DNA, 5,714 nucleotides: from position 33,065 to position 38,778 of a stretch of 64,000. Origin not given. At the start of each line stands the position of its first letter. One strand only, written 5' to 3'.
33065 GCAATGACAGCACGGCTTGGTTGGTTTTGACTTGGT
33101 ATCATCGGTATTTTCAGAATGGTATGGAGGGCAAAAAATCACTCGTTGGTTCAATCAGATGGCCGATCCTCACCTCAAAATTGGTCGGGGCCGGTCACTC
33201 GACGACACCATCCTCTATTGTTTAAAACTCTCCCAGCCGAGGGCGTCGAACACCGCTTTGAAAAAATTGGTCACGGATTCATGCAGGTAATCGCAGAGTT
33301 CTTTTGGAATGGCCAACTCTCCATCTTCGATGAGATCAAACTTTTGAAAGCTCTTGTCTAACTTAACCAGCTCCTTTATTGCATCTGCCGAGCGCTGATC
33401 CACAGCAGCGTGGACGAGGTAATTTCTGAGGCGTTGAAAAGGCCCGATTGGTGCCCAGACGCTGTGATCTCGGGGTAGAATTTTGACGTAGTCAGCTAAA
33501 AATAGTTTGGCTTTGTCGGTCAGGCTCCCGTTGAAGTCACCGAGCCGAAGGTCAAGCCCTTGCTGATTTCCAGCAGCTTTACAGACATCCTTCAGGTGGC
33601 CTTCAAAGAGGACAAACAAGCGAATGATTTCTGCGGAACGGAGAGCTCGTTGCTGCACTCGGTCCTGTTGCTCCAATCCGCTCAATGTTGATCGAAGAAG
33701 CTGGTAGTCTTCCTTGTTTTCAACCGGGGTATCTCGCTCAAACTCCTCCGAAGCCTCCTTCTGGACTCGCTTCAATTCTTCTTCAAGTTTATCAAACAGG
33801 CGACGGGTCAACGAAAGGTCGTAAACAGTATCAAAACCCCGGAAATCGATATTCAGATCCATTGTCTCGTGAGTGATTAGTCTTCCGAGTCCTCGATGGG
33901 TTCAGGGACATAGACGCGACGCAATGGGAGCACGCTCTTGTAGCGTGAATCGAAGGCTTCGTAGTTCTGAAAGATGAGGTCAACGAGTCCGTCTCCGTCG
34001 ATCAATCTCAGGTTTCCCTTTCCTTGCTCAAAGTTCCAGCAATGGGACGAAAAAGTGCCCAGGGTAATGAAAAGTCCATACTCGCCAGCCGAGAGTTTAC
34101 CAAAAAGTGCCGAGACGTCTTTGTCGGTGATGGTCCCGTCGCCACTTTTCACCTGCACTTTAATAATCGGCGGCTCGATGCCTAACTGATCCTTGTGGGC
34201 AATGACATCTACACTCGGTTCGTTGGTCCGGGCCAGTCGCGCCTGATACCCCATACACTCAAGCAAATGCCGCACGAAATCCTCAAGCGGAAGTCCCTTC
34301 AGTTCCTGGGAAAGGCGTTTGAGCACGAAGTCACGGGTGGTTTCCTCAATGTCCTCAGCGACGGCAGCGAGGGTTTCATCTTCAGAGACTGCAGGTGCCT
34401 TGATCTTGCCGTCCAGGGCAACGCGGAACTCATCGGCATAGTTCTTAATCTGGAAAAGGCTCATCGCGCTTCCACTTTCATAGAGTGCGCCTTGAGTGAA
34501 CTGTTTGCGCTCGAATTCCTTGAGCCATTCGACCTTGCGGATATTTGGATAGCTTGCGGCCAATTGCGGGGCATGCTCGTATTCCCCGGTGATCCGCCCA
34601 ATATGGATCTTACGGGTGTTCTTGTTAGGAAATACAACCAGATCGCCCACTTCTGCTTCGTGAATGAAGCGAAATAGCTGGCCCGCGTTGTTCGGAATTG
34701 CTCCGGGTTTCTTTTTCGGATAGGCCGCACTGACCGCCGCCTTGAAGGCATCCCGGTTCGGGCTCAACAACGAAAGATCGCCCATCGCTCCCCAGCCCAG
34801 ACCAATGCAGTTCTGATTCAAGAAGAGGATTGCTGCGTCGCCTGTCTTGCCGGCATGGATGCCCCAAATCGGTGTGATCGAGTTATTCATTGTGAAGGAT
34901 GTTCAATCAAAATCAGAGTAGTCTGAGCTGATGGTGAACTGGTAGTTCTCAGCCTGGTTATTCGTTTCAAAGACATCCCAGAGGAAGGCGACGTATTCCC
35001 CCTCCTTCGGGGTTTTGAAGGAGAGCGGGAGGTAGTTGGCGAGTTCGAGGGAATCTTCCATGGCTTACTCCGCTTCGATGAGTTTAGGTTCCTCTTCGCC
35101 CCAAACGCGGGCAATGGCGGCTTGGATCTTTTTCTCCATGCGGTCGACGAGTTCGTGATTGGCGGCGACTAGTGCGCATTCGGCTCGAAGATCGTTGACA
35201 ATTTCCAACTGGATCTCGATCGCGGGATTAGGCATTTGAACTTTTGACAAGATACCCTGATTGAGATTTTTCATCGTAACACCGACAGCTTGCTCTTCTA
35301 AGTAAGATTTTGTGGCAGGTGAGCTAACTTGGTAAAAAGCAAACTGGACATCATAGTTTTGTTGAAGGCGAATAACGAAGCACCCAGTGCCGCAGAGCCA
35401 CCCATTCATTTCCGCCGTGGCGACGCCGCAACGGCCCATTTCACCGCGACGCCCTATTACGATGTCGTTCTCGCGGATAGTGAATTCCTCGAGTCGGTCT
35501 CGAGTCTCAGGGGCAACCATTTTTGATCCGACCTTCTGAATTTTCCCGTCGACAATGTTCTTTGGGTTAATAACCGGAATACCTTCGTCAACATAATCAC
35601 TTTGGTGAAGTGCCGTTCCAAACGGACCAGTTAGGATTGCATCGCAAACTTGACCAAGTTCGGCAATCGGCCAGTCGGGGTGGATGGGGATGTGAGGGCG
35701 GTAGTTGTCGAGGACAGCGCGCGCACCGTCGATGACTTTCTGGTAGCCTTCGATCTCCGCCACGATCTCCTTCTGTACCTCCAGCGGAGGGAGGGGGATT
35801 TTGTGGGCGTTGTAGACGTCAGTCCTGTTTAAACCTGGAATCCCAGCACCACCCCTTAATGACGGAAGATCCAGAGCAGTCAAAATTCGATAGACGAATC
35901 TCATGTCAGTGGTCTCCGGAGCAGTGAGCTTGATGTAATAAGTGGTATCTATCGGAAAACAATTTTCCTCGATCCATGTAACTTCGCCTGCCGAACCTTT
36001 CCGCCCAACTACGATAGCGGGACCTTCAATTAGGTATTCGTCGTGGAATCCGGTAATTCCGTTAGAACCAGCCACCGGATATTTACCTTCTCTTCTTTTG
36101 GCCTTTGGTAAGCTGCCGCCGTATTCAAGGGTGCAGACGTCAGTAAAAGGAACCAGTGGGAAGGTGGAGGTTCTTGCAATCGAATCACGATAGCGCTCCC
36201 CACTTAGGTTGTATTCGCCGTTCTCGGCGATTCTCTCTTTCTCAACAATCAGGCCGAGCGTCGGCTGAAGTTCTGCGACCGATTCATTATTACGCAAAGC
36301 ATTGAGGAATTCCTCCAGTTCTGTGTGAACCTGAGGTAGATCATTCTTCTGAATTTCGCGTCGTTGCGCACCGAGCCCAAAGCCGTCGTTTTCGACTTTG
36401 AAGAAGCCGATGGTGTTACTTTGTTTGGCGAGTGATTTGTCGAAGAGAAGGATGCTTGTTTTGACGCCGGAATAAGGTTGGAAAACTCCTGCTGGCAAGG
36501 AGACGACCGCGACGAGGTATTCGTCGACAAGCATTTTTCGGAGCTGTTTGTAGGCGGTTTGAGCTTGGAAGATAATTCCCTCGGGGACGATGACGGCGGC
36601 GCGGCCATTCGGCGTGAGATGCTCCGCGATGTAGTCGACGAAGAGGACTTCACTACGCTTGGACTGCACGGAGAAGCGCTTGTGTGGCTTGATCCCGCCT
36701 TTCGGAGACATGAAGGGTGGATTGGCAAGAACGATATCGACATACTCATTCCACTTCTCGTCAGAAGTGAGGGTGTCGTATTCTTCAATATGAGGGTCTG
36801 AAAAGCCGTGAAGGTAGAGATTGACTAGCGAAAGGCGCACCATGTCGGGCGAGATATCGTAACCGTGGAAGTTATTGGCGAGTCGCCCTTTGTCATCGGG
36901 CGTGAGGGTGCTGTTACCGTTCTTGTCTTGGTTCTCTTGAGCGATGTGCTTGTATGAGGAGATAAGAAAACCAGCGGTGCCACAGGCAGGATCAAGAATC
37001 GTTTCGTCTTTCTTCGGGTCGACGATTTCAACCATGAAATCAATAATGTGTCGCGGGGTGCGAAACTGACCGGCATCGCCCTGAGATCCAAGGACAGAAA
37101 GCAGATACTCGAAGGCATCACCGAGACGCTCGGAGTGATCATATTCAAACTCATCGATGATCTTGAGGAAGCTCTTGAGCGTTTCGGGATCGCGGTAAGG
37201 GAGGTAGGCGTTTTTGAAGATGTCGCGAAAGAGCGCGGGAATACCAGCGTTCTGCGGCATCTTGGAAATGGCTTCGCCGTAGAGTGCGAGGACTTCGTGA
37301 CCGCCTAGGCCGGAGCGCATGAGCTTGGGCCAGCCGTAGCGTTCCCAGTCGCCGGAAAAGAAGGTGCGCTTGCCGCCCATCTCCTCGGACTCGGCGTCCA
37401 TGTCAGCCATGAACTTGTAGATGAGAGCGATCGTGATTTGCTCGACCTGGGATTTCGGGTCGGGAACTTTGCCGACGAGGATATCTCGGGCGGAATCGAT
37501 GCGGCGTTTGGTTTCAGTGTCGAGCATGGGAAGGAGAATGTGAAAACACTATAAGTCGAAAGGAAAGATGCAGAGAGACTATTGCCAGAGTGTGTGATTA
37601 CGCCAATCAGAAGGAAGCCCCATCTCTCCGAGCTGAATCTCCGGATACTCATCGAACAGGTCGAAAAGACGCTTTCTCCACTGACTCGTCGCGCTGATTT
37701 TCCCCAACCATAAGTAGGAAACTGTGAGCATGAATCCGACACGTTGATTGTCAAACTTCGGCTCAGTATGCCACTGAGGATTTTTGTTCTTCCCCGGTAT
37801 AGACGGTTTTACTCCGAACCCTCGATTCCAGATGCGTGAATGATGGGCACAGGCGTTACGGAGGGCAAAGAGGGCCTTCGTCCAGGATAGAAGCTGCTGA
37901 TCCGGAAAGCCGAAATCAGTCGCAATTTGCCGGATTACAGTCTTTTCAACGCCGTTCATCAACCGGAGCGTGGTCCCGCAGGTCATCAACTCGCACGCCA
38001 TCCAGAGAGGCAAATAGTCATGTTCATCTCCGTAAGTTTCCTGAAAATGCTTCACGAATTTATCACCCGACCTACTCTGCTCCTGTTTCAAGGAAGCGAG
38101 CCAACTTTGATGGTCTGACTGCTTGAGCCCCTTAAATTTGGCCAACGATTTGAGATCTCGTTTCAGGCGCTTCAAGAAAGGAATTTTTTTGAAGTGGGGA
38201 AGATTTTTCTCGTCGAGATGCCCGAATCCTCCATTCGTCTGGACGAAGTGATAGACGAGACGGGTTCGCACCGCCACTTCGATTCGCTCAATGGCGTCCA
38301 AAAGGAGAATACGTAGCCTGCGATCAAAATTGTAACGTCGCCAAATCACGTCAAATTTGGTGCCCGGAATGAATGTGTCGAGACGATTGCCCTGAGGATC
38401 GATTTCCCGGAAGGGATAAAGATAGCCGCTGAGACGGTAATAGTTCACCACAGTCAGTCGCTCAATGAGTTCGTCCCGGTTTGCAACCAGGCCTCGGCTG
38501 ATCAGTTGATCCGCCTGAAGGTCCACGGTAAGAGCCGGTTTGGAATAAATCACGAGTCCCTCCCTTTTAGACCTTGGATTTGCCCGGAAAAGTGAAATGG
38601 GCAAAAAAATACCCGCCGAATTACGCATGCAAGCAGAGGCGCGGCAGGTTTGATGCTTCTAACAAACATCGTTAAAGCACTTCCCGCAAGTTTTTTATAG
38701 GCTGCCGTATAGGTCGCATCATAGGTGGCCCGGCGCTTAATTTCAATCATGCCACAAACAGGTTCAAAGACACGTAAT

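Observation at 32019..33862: Unnamed HEPN-like / small P-loop-like / HEPN-like three-gene cassette at the distal end of the R-M/Mrr operon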

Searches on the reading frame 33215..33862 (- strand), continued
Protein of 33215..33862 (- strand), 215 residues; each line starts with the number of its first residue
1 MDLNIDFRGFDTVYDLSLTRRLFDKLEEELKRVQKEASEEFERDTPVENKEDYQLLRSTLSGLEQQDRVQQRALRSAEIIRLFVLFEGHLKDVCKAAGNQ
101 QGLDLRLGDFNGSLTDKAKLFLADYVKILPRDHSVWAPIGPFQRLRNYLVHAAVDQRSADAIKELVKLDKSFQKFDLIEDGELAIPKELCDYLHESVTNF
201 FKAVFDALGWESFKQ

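Call 71: fold_search(model_id=the predicted structure, library=viral)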
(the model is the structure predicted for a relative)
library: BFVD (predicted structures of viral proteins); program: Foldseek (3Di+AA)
matches with E <= 10: 144; with E <= 0.001: 0
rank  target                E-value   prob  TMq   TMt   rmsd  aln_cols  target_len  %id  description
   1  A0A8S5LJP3            7.0e-03  1.00  0.66  0.66   6.4       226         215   11  Uncharacterized protein [Myoviridae sp. ct6F13]
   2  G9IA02                3.5e-01  0.51  0.32  0.22  16.4       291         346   11  (no name in the UniProt tables at hand)
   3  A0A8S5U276            3.5e-01  0.16  0.19  0.16  15.7       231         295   14  Minor capsid protein [Siphoviridae sp. ctqzz19]
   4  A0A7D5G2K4            4.1e-01  0.15  0.19  0.07  18.6       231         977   12  (no name in the UniProt tables at hand)
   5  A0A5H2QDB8            6.5e-01  0.60  0.38  0.26  16.9       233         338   16  (no name in the UniProt tables at hand)
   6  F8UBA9                6.5e-01  0.35  0.30  0.28  13.4       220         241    9  (no name in the UniProt tables at hand)
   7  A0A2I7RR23            7.2e-01  0.28  0.24  0.25  17.4       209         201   13  (no name in the UniProt tables at hand)
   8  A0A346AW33            9.1e-01  0.13  0.21  0.15  20.2       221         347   11  (no name in the UniProt tables at hand)
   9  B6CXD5                9.5e-01  0.35  0.29  0.18  15.7       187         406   12  (no name in the UniProt tables at hand)
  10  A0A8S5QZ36            1.0e+00  0.41  0.38  0.20  15.4       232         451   13  Minor capsid protein [Siphoviridae sp. cttWj13]
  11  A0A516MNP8            1.0e+00  0.11  0.22  0.05  18.4       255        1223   16  (no name in the UniProt tables at hand)
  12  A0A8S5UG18            1.0e+00  0.07  0.17  0.15  20.0       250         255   15  Uncharacterized protein [Myoviridae sp. ctshb19]
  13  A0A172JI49            1.1e+00  0.18  0.21  0.21  16.1       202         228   12  Uncharacterized protein [Bacillus phage AR9]
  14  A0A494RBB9            1.2e+00  0.15  0.21  0.18  15.3       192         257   14  (no name in the UniProt tables at hand)
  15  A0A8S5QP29            1.2e+00  0.54  0.42  0.37  11.2       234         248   12  Uncharacterized protein [Siphoviridae sp. ctWhx86]
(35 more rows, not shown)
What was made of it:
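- Tried and rejected: Against BFVD it found one uncharacterised phage protein (call 71).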

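Call 75: search_dna_similar(query=window:33215-33862:-, collection=plasmids, mode=protein, max_evalue=0.001, max_rows=12)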
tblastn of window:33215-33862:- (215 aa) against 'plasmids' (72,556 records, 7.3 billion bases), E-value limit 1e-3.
No match.

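Call 78: search_dna_similar(query=window:33215-33862:-, collection=phages, mode=protein, max_evalue=0.01, max_rows=10)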
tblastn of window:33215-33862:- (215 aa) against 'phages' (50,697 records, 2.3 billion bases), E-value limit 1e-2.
No match.

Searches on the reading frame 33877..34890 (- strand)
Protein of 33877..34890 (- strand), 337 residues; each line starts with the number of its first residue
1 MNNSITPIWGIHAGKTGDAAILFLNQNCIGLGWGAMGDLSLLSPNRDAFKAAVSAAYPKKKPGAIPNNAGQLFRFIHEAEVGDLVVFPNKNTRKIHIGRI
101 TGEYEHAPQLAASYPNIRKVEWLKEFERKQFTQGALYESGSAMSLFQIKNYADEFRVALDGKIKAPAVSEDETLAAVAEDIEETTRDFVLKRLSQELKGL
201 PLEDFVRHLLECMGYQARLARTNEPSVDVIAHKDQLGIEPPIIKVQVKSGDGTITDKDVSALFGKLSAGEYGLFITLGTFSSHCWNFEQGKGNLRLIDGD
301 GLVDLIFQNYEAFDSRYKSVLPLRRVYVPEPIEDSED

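Call 3: search_protein_families(library=pfam, proteins=[window:33877-34890:-], max_evalue=1)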
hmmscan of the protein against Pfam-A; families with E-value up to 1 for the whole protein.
window:33877-34890:- (337 aa): 2 families
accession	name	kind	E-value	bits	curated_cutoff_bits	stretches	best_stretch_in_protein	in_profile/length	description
PF04471.18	Mrr_cat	-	1.1e-18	67.8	21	1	196-306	3-115/115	Restriction endonuclease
PF22722.2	NA-iREase1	-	0.0015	18.9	27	1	202-304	1-106/106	NACHT-associated inactive Restriction Endonuclease 1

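Call 4: search_protein_families(library=padloc, proteins=[window:33877-34890:-], max_evalue=1)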
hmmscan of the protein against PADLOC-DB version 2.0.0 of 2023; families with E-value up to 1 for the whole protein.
window:33877-34890:- (337 aa): 9 families
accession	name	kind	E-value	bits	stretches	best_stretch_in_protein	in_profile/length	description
PDLC04819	PDC-S02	-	2.8e-130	432.4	1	7-331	4-331/334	-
PDLC04815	PDC-S02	-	4.3e-63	211.7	1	8-330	3-342/346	-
PDLC04806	PDC-S02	-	8.4e-39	131.7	1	6-328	2-322/324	-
PDLC04824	PDC-S02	-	3.3e-18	63.9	1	8-191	4-191/308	-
PDLC03448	REase_II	-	1.1e-15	54.9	1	8-162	266-419/857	Type II restriction enzyme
PDLC04796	PDC-S02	-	1.1e-13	48.9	1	165-310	212-361/390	-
PDLC03657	mREase_IV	-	5.9e-10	37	1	168-310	144-295/317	Type IV methyl-directed restriction enzyme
PDLC04799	PDC-S02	-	1e-08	32.7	1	25-192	21-192/308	-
PDLC03663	mREase_IV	-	0.024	11.3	1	201-308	416-525/544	Type IV methyl-directed restriction enzyme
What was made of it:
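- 33877..34890 (-): Mrr-like type IV restriction nuclease (PADLOC candidate PDC-S02). It is specific to this window and absent from the related islands. Calls 3 and 4.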

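Call 5: search_protein_families(library=ncbifam, proteins=[window:33877-34890:-], max_evalue=1)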
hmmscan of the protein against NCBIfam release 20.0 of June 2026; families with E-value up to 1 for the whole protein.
window:33877-34890:- (337 aa): 0 families

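Call 27: list_cluster_members(proteins=[P0001, P0008, P0010, window:33877-34890:-])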
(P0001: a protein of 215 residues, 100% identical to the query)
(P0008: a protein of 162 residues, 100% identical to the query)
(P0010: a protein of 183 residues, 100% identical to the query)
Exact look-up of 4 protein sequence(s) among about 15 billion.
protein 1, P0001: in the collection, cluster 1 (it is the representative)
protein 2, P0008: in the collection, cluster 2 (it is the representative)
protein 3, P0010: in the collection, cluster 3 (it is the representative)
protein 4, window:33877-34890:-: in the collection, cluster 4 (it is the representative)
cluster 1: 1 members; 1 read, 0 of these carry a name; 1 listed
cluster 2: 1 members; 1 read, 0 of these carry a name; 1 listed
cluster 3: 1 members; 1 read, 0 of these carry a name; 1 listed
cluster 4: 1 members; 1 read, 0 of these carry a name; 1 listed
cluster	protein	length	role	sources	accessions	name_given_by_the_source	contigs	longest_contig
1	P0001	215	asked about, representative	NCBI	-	-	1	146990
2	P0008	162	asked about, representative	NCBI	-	-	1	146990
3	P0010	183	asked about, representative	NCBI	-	-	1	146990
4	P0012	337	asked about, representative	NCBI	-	-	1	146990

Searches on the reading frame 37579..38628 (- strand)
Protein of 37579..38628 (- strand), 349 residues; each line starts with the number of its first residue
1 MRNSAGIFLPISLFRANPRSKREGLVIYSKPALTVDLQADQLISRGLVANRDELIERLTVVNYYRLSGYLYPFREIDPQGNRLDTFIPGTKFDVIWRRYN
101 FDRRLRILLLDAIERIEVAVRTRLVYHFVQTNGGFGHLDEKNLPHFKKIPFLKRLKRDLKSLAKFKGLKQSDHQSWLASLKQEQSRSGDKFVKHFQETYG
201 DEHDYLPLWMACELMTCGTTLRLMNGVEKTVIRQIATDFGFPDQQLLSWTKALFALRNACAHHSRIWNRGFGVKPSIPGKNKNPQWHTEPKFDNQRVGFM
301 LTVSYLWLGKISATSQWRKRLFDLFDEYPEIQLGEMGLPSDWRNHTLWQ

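Call 3: search_protein_families(library=pfam, proteins=[window:37579-38628:-], max_evalue=1)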
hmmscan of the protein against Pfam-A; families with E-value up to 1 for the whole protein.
window:37579-38628:- (349 aa): 1 family
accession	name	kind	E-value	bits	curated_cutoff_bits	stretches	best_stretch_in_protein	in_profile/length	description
PF07751.16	Abi_2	-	5.7e-51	173.9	25.6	1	58-268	3-184/184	Abi-like protein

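Call 4: search_protein_families(library=padloc, proteins=[window:37579-38628:-], max_evalue=1)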
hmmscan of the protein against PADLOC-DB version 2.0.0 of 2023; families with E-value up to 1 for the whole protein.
window:37579-38628:- (349 aa): 1 family
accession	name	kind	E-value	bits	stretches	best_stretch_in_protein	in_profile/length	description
PDLC02344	AbiD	-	7.7e-61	204.2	1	29-346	4-275/277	AbiD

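Call 5: search_protein_families(library=ncbifam, proteins=[window:37579-38628:-], max_evalue=1)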
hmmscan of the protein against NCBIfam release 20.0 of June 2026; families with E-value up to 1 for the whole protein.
window:37579-38628:- (349 aa): 0 families
